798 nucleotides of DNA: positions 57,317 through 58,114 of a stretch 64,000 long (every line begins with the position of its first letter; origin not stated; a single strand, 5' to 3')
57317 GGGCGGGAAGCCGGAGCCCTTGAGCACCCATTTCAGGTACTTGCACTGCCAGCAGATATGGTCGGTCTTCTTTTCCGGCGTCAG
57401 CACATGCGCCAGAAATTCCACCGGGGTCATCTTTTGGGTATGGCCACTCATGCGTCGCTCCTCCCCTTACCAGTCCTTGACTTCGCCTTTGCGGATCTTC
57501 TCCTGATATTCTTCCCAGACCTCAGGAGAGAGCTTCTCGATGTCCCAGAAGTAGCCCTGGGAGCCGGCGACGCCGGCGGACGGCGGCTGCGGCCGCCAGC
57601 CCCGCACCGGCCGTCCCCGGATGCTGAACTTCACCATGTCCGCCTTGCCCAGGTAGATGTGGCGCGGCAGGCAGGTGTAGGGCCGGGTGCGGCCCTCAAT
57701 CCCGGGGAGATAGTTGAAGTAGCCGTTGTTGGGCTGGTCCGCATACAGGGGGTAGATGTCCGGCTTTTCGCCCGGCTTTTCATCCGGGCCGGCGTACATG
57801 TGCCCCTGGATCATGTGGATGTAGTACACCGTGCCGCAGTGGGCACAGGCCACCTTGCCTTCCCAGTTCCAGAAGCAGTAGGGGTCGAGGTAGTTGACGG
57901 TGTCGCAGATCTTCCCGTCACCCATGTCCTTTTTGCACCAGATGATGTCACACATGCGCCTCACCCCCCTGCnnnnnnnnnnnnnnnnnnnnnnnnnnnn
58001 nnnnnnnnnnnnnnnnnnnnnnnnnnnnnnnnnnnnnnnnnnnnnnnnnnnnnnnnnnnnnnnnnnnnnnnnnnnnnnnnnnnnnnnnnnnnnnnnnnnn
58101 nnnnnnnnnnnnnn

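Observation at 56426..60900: Six-gene operon: two paralogous family-III CoA-transferase-like subunits plus four small unassignable (Cys/Trp-rich) proteins; candidate undescribed enzyme complex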

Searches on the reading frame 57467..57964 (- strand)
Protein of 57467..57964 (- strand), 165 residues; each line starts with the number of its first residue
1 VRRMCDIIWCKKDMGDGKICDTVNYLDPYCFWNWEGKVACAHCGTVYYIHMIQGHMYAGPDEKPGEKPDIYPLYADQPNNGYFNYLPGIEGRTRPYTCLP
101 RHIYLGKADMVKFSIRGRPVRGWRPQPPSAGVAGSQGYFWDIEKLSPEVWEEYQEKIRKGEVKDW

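Call 3: search_protein_families(library=pfam, proteins=[window:57467-57964:-], max_evalue=0.1)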
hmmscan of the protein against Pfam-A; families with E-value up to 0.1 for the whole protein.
window:57467-57964:- (165 aa): 1 family
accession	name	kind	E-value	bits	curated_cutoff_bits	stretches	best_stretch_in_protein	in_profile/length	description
PF13719.11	Zn_ribbon_5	-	0.064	13.5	29.3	0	35-47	23-35/37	zinc-ribbon domain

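Call 4: search_protein_families(library=ncbifam, proteins=[window:57467-57964:-], max_evalue=0.1)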
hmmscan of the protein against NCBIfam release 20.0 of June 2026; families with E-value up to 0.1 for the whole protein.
window:57467-57964:- (165 aa): 0 families

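Call 6: search_solved_structures(query=window:57467-57964:-, max_evalue=10)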
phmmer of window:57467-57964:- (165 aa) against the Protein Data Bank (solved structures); distinct sequences matched with E-value up to 10: 0.

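Call 8: find_homologous_proteins(query=window:57467-57964:-)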
Query window:57467-57964:- (165 aa): 116 proteins with E <= 0.001 among 124 candidates.
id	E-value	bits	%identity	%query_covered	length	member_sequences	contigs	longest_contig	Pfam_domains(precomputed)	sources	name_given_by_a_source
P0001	3.0e-100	352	88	98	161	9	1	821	-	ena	-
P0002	3.3e-96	339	86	98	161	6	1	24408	-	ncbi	-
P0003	4.6e-96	338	85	98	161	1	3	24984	-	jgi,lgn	jgi:hypothetical protein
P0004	1.7e-95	336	85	98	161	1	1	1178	-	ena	-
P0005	3.9e-95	335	84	98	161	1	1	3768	-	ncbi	-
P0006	9.7e-95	334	83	98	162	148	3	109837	-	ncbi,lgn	-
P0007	3.6e-94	332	85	98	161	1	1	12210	-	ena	-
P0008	1.0e-93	331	84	98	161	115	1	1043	-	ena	-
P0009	1.6e-93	330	84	98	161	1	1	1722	-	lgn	-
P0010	1.9e-93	330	85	98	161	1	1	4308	-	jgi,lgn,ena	-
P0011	2.1e-93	330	85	98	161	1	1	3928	-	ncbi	-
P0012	3.1e-93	329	85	98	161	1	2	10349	-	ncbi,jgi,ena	jgi:hypothetical protein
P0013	1.6e-92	327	84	98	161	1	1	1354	-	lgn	-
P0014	1.7e-92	327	83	98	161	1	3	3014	-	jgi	jgi:hypothetical protein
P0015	3.2e-92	326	82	98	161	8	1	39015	-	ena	-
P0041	3.3e-81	290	76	98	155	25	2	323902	-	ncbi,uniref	ncbi:MAG: hypothetical protein ACUVSA_00150 [Desulfosoma sp.]|uniref:hypothetical protein n=1 Tax=De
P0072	3.8e-72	260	66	98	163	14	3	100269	-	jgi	jgi:hypothetical protein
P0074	9.8e-72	259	70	98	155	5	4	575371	-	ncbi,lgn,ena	ncbi:MAG: hypothetical protein WAN74_06260 [Thermoplasmata archaeon]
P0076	4.9e-71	257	68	98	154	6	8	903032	-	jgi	jgi:hypothetical protein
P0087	1.1e-59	220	63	98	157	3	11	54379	-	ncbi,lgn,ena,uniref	uniref:Uncharacterized protein n=1 Tax=Archaeoglobus fulgidus TaxID=2234 RepID=A0A7J3M1Z9_ARCFL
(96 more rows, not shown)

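Call 9: find_encoding_contigs(protein=window:57467-57964:-, flank=10000, max_places=6)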
Protein window:57467-57964:- (165 aa): no gene with exactly this product is on record in the collection.

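Call 10: find_encoding_contigs(protein=P0087, flank=10000, max_places=3)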
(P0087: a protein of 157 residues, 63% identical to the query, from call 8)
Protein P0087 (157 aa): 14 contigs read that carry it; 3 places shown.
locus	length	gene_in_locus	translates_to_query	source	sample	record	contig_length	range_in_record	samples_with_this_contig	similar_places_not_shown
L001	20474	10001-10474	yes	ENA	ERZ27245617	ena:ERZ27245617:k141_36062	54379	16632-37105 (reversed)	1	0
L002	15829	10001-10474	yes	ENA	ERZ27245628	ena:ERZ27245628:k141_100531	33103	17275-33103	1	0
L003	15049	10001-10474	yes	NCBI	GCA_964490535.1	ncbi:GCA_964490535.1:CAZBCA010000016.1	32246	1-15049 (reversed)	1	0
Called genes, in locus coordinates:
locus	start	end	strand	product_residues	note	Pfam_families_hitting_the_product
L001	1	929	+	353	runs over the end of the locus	PF16868:NMT1_3, PF09084:NMT1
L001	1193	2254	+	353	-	PF06808:DctM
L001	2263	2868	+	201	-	PF06808:DctM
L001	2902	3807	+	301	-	PF25084:LbH_EIF2B (faint)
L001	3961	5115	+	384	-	PF01926:MMR_HSR1, PF02421:FeoB_N (weak), PF08438:YGR210-like_G4, PF02824:TGS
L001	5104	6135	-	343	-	PF02005:TRM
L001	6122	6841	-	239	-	PF03266:NTPase_1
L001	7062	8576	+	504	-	PF02515:CoA_transf_3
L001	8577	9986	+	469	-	PF02515:CoA_transf_3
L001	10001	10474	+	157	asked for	-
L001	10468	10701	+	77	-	-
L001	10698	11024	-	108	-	-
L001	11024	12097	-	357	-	PF00753:Lactamase_B, PF23023:Anti-Pycsar_Apyc1 (weak), PF12706:Lactamase_B_2 (faint), PF00515:TPR_1 (faint), PF07719:TPR_2 (faint), PF12895:ANAPC3 (faint), PF13181:TPR_8 (faint), PF13424:TPR_12 (faint), +1 more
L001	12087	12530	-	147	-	-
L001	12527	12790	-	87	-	-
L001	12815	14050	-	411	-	PF07690:MFS_1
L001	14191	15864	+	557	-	PF00501:AMP-binding, PF13193:AMP-binding_C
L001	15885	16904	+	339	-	PF01136:Peptidase_U32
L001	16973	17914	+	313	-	PF00126:HTH_1, PF03466:LysR_substrate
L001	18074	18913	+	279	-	PF02596:DUF169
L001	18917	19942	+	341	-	PF01925:TauE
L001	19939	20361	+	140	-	-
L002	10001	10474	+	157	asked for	-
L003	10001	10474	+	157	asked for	-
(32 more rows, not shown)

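Call 11: find_encoding_contigs(protein=P0041, flank=10000, max_places=2)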
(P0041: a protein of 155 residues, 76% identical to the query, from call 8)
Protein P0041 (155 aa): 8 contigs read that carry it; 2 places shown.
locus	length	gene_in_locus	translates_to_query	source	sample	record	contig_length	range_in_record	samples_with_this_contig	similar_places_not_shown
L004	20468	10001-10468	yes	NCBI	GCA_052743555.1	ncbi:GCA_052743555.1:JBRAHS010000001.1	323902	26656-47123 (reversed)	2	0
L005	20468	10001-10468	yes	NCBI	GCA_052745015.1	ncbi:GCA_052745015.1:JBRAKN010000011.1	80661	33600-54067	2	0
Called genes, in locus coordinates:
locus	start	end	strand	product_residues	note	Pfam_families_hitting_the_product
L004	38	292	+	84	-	PF00462:Glutaredoxin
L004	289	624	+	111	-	PF02943:FeThRed_B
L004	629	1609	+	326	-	PF01207:Dus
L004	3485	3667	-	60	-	-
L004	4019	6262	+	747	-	PF00158:Sigma54_activat, PF13191:AAA_16 (faint), PF14532:Sigma54_activ_2, PF00004:AAA (weak), PF01078:Mg_chelatase (faint), PF07728:AAA_5 (weak), PF25601:AAA_lid_14, PF02954:HTH_8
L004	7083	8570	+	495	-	PF02515:CoA_transf_3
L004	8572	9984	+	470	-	PF02515:CoA_transf_3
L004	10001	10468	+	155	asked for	-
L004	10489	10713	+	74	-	-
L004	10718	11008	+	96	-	-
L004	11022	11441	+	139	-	-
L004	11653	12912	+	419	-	PF00515:TPR_1 (faint), PF00753:Lactamase_B, PF23023:Anti-Pycsar_Apyc1, PF12706:Lactamase_B_2 (weak), PF13428:TPR_14 (faint), PF07719:TPR_2 (faint), PF14559:TPR_19 (faint), PF13432:TPR_16, +1 more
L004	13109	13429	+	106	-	-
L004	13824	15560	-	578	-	PF02730:AFOR_N, PF01314:AFOR_C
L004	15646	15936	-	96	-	PF00462:Glutaredoxin, PF13417:GST_N_3, PF13409:GST_N_2 (weak)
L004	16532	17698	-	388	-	PF00465:Fe-ADH, PF13685:Fe-ADH_2 (weak), PF25137:ADH_Fe_C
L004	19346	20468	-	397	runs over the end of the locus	PF08448:PAS_4, PF00512:HisKA, PF02518:HATPase_c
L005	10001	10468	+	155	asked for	-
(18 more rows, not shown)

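Call 12: find_encoding_contigs(protein=P0074, flank=10000, max_places=2)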
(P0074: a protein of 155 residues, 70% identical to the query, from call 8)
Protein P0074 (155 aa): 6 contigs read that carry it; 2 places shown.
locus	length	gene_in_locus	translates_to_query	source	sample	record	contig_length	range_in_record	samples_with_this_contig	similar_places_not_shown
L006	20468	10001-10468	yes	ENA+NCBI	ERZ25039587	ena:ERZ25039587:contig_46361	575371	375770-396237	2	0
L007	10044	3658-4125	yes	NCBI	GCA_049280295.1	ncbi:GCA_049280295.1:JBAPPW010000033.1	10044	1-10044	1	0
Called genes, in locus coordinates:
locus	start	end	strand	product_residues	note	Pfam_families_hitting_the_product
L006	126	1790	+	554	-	PF00501:AMP-binding, PF13193:AMP-binding_C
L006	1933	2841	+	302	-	PF01136:Peptidase_U32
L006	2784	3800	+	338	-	PF01136:Peptidase_U32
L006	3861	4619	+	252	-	PF01136:Peptidase_U32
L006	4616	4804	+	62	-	-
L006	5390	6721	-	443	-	PF12323:HTH_OrfB_IS605, PF01385:OrfB_IS605, PF07282:Cas12f1-like_TNB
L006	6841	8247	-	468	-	PF02515:CoA_transf_3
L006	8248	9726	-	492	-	PF02515:CoA_transf_3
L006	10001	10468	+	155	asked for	-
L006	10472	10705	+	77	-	-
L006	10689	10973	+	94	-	-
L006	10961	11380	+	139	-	-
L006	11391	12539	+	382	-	PF00753:Lactamase_B, PF12706:Lactamase_B_2 (weak), PF13428:TPR_14 (faint), PF00515:TPR_1 (faint), PF07719:TPR_2 (faint), PF14559:TPR_19 (faint), PF12895:ANAPC3 (weak), PF13432:TPR_16 (weak)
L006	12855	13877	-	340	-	PF01385:OrfB_IS605, PF07282:Cas12f1-like_TNB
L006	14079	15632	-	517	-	PF03050:DDE_Tnp_IS66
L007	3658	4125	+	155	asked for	-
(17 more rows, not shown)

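Call 16: find_related_loci(query=A1, collection=genome_contigs, flank=10000)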
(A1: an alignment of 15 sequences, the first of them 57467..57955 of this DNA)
Query A1 (162 aa) in genome_contigs; peptide patterns used: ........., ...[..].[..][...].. (x = any residue, [..] = any of these).
206 stretches matched a pattern; 193 encode a relative of the query (tblastn E <= 1e-3); the best 80 are kept; 80 distinct loci.
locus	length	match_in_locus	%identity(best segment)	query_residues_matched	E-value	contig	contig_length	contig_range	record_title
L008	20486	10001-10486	98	1-162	4e-109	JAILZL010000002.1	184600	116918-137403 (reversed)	MAG: Syntrophobacterales bacterium isolate HOT.CON.10 NODE_42_length_184600_cov_12.538215, whole genome shotgun sequence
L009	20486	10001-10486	97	1-162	5e-108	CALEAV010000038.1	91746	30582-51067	MAG: uncultured bacterium isolate R1_Bin_MAXBIN__089_1 genome assembly, contig: c_000000693553, whole genome shotgun seq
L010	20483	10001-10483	91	1-162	2e-99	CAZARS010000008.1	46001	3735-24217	MAG TPA_asm: uncultured Desulfobacca sp. isolate binchicken_co135_197 genome assembly, contig: NODE_1669_length_46001_co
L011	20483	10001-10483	90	1-162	6e-99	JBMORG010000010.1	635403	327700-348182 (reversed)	MAG: Thermodesulfobacteriota bacterium isolate Betzabe_MAG174 MAG174_10, whole genome shotgun sequence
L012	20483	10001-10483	89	1-162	5e-97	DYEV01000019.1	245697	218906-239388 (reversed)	MAG TPA_asm: Desulfobacca sp. isolate Tomsk_58_1633 Tomsk_k141_34860, whole genome shotgun sequence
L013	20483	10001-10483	90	1-162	7e-97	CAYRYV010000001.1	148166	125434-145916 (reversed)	MAG TPA_asm: uncultured Desulfobacterales bacterium isolate binchicken_co168_3 genome assembly, contig: NODE_97_length_1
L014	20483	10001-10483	90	1-162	1e-96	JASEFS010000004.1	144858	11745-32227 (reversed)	MAG: Deltaproteobacteria bacterium isolate Yes49-14 NODE_51_length_144858_cov_7.356256, whole genome shotgun sequence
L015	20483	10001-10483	88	1-162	4e-96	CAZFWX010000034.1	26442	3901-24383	MAG TPA_asm: uncultured Desulfobacterales bacterium isolate binchicken_co107_460 genome assembly, contig: NODE_4577_leng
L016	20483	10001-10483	88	1-162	4e-96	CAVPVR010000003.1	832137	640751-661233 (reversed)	MAG: uncultured delta proteobacterium isolate MFD09964.bin.1.66 genome assembly, contig: contig_14691, whole genome shot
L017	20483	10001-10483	89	1-162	6e-96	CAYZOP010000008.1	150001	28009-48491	MAG TPA_asm: uncultured Desulfobacterales bacterium isolate binchicken_co107_254 genome assembly, contig: NODE_204_lengt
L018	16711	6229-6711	88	1-162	3e-95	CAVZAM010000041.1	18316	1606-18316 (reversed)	MAG: uncultured delta proteobacterium isolate MFD01872.bin.1.196 genome assembly, contig: contig_85197, whole genome sho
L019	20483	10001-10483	84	1-162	1e-94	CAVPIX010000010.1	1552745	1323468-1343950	MAG: uncultured delta proteobacterium isolate MFD00032.bin.1.71 genome assembly, contig: contig_14299, whole genome shot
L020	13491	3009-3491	87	1-162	3e-94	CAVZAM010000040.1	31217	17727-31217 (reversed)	MAG: uncultured delta proteobacterium isolate MFD01872.bin.1.196 genome assembly, contig: contig_85195, whole genome sho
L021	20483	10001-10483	86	1-162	7e-94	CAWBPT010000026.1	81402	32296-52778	MAG: uncultured delta proteobacterium isolate MFD04408.bin.1.190 genome assembly, contig: contig_39591, whole genome sho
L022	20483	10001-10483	85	1-162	9e-94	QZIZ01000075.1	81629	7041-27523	MAG: Deltaproteobacteria bacterium isolate SURF_52 Ga0104751_1000277, whole genome shotgun sequence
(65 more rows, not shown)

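Call 23: search_solved_structures(query=A1, max_evalue=10, show_alignments=2)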
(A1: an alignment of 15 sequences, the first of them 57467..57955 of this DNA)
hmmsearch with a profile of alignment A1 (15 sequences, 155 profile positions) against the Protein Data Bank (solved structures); distinct sequences matched with E-value up to 10: 3.
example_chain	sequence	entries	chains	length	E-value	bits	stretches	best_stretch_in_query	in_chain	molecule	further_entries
8uhv_A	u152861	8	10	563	0.21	14.8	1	19-58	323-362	Glycosyl transferase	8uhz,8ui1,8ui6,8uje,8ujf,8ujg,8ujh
9evs_1t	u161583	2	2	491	0.26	14.6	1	23-145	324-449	mL101 (rPPR4)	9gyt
9tz5_o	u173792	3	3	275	2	11.7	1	67-139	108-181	Large ribosomal subunit protein uL2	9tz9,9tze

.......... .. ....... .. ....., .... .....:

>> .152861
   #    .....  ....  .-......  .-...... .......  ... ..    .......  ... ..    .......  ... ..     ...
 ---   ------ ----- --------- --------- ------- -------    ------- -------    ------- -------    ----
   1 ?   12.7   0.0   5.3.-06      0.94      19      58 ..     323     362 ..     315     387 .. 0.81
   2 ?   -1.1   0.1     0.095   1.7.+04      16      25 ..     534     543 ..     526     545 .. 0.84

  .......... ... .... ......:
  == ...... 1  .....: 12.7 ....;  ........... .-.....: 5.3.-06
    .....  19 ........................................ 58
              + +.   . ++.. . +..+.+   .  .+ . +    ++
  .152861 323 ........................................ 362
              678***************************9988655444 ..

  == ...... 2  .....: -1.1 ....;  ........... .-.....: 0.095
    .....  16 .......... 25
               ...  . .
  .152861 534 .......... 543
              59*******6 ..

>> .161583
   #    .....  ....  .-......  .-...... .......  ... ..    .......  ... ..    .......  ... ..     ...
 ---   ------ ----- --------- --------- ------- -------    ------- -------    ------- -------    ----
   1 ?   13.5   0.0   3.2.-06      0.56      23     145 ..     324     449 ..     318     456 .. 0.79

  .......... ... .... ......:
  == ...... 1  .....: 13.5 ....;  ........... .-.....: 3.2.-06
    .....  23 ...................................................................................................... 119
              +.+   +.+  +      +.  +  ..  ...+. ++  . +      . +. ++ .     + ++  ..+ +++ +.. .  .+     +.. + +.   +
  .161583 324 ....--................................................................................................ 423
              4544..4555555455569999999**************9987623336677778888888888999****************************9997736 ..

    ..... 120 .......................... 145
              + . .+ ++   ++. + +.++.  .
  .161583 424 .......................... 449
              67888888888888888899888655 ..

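Call 31: predict_structure(alignment_id=A1)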
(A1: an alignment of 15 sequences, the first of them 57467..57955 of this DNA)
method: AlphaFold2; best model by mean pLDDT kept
length: 162 residues; sequences in the alignment: 15
mean_pLDDT: 67.7   pTM: 0.57
mean pLDDT of the five models: 67.7, 67.3, 67.3, 64.3, 60.4
residues with pLDDT >= 90: 40; 70-90: 49; 50-70: 25; < 50: 48
segments of 3 or more residues with pLDDT < 50: 97-140, 160-162
pLDDT, mean of each block of 10 residues (from residue 1): 82 90 75 91 85 82 91 85 91 60 37 32 32 36 57 64 42
secondary structure, 60 per line:
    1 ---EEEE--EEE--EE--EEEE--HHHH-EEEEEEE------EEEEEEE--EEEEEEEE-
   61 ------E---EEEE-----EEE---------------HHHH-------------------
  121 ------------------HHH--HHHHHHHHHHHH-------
elements in order: E4-7 E10-12 E19-22 H25-28 E30-36 E43-49 E52-59 E71-74 E80-82 H98-101 H144-155

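Call 45: search_protein_families(library=padloc, proteins=[window:57467-57964:-], max_evalue=0.01)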
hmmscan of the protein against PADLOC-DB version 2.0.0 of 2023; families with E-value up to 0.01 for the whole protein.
window:57467-57964:- (165 aa): 0 families

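Call 46: search_protein_families(library=phrogs, proteins=[window:57467-57964:-], max_evalue=0.01)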
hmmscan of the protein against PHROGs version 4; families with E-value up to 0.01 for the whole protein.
window:57467-57964:- (165 aa): 0 families

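Call 49: search_protein_representatives(alignment_id=A1)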
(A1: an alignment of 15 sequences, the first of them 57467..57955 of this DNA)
Query: 15 sequences, 155 profile positions. Proteins with E-value up to 0.001 (for the whole library): 60; up to 1e-10: 39; up to 1e-30: 8. The best 60 are listed.
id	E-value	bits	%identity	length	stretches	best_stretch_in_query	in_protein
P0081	9.3e-75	266.1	-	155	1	1-155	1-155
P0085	1.5e-65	236.2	-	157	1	1-122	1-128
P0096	4.6e-49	182.7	-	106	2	80-155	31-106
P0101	5.9e-49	182.3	-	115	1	41-155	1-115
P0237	2.4e-39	151.1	-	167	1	1-151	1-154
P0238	2.3e-38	147.9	-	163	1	4-140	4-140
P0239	2.3e-35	138.2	-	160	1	6-142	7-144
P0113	2.4e-33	131.6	-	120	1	1-73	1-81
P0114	4.4e-29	117.8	-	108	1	1-57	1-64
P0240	1.3e-28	116.3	-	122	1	36-146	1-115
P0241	7.9e-26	107.2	-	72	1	1-53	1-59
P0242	3.3e-25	105.2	-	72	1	1-51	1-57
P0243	1.4e-24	103.1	-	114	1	6-96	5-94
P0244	2.0e-20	89.6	-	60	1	41-101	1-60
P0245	9.3e-18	81.0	-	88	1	41-118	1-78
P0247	9.4e-14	68.0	-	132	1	4-111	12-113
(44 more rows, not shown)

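Call 51: find_encoding_contigs(protein=P0247, flank=10000, max_places=4)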
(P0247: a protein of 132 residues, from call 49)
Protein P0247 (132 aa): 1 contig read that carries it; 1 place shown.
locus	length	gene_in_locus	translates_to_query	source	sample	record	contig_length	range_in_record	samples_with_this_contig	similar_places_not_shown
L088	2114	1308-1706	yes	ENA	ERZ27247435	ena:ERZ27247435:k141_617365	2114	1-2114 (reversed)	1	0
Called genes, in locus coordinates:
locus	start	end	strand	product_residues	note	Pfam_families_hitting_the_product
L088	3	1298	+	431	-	?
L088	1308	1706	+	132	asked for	-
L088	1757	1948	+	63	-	-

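Call 52: find_encoding_contigs(protein=P0237, flank=10000, max_places=4)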
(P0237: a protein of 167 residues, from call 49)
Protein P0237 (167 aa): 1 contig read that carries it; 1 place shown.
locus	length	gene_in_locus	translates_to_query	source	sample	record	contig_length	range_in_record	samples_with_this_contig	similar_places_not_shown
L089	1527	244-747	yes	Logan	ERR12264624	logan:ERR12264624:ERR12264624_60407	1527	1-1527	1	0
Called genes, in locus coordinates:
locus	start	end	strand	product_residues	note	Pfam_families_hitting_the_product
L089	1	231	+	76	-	?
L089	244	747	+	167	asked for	-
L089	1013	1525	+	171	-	?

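Call 53: find_homologous_proteins(query=P0247)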
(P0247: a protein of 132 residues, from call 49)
Query P0247 (132 aa): 142 proteins with E <= 0.001 among 146 candidates; the best 120 are listed.
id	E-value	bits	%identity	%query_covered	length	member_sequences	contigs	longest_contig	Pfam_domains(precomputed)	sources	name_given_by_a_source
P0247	1.8e-87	308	100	100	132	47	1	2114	-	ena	-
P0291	6.6e-85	300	97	100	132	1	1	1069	-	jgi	jgi:hypothetical protein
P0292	2.0e-83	295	95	100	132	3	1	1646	-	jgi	jgi:hypothetical protein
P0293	4.3e-83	294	95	100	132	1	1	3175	-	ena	-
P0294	8.2e-83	293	94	100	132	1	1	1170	-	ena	-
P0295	1.2e-82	293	94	100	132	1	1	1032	-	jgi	jgi:hypothetical protein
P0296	6.6e-82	290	94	100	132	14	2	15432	-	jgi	jgi:hypothetical protein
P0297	1.1e-81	290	94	99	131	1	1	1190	-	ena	-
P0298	4.8e-81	288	95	100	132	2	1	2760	-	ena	-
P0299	1.2e-80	286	92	100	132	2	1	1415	-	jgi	jgi:hypothetical protein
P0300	1.9e-79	282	89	100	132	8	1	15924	-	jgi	jgi:hypothetical protein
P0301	2.2e-79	282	93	99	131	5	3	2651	-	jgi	jgi:hypothetical protein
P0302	2.9e-79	282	93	98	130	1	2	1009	-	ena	-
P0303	5.5e-79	281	93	98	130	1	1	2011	-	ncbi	-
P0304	2.3e-78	279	90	100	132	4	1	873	-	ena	-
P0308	2.5e-77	276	90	98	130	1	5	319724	-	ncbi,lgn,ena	-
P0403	1.7e-34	137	53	97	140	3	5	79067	-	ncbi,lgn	-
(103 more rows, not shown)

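Call 54: search_protein_families(library=pfam, proteins=[L088:3-1298:+, L088:1757-1948:+, L089:1013-1525:+, L089:1-231:+], max_evalue=0.01)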
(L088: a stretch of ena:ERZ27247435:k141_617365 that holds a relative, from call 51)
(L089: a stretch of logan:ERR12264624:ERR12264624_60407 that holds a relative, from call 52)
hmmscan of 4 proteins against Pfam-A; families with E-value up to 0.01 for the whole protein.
L088:3-1298:+ (431 aa): 1 family
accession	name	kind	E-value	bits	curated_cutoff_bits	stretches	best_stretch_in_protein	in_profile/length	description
PF02515.22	CoA_transf_3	-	2.7e-78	264.1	23.3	1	10-406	1-365/366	CoA-transferase family III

L088:1757-1948:+ (63 aa): 0 families

L089:1013-1525:+ (171 aa): 1 family
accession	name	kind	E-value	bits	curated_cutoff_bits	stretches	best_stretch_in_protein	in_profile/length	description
PF03692.20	CxxCxxCC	-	2e-10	41.6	23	1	5-117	1-72/85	Putative zinc- or iron-chelating domain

L089:1-231:+ (76 aa): 1 family
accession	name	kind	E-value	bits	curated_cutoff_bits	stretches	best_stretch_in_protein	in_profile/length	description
PF09851.14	SHOCT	-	0.0018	18.4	27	1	63-76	2-15/28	Short C-terminal domain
